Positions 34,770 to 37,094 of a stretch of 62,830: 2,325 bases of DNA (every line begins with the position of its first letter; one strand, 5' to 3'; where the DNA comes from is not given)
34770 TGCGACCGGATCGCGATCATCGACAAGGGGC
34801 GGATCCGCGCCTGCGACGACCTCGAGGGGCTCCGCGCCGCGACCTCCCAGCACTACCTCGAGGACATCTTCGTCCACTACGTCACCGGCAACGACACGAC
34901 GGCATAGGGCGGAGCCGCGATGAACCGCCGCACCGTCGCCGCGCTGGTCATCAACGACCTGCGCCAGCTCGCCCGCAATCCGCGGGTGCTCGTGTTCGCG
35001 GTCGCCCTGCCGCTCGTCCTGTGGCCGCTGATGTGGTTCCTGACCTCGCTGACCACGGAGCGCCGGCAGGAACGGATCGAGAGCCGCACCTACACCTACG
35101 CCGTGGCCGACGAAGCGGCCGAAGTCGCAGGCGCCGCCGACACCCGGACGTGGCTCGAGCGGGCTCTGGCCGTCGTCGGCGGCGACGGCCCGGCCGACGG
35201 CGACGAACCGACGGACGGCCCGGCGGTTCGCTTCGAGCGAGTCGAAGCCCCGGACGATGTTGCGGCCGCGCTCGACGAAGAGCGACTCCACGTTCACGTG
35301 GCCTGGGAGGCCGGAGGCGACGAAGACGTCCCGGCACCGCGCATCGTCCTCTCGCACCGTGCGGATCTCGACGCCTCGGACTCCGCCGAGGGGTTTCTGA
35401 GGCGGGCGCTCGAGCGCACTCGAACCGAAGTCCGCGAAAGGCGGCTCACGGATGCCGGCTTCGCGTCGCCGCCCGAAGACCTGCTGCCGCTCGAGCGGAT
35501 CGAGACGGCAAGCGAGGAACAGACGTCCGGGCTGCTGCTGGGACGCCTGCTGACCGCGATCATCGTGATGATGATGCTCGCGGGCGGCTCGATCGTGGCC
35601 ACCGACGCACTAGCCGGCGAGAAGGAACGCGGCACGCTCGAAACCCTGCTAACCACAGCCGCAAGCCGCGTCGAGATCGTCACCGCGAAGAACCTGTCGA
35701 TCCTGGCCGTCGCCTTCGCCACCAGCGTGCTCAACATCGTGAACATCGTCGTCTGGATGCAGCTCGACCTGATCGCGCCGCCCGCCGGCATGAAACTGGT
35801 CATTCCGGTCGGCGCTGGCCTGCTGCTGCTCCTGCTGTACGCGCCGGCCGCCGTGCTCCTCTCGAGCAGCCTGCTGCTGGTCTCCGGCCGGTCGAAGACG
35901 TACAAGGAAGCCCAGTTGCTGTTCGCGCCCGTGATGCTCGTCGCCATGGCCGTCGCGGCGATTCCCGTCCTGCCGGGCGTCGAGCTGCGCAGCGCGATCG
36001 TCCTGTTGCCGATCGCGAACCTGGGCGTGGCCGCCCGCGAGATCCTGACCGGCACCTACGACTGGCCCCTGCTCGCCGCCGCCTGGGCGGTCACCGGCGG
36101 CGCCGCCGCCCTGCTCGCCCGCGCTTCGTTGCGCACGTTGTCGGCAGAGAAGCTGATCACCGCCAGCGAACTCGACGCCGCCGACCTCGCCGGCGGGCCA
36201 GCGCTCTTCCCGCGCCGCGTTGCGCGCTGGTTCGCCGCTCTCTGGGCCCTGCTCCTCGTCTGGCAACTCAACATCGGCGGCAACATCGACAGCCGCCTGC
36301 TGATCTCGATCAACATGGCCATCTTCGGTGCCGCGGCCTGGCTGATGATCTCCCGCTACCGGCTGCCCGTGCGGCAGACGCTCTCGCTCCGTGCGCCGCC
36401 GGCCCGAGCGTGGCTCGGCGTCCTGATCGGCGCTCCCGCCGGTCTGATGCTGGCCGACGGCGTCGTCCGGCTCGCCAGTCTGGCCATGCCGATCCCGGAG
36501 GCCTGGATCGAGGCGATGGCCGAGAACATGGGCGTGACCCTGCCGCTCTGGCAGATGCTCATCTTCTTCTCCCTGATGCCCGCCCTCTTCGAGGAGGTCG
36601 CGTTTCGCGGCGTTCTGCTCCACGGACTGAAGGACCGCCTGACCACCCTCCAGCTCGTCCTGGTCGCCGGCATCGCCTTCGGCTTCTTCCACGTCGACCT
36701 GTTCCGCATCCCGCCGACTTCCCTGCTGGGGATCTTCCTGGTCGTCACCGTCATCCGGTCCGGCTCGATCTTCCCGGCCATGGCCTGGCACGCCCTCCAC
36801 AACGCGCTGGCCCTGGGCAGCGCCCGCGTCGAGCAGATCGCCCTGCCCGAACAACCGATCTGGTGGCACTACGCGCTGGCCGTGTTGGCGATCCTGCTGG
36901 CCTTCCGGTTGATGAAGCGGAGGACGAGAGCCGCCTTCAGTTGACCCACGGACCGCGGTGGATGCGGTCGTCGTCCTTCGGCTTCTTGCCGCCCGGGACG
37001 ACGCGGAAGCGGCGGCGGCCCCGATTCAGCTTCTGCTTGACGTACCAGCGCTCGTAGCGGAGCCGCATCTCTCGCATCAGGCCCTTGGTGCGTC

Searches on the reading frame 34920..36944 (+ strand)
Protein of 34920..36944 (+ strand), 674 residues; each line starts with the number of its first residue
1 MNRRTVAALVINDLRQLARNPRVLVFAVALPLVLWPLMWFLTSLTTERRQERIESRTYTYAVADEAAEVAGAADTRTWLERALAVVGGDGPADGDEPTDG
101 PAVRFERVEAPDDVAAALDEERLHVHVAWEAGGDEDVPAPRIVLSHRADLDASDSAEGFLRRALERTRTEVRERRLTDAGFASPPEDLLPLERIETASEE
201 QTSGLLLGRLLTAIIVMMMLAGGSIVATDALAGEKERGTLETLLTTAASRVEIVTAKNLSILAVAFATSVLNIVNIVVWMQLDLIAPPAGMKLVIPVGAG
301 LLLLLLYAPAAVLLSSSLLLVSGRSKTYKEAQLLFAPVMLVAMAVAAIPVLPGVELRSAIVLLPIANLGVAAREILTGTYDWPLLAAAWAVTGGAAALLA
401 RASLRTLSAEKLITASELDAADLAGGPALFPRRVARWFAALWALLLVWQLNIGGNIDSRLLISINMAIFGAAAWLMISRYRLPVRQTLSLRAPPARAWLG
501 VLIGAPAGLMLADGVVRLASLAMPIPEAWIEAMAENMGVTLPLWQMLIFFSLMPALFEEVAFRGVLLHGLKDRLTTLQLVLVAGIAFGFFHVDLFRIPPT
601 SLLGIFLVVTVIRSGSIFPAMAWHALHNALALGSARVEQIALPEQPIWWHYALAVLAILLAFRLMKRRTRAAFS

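Call 73: search_protein_families(library=pfam, proteins=[window:34920-36944:+], max_evalue=0.00001)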
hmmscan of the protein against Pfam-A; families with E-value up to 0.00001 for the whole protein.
window:34920-36944:+ (674 aa): 3 families
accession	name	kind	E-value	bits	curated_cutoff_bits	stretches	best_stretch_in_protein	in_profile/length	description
PF12679.13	ABC2_membrane_2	-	9.9e-17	61.5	27.2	1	8-336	2-194/283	ABC-2 family transporter protein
PF02517.21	Rce1-like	-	1.7e-15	57.5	22.4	1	543-630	4-93/93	Type II CAAX prenyl endopeptidase Rce1-like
PF12698.13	ABC2_membrane_3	-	4.8e-15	55.9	31.6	1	105-399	61-342/347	ABC-2 family transporter protein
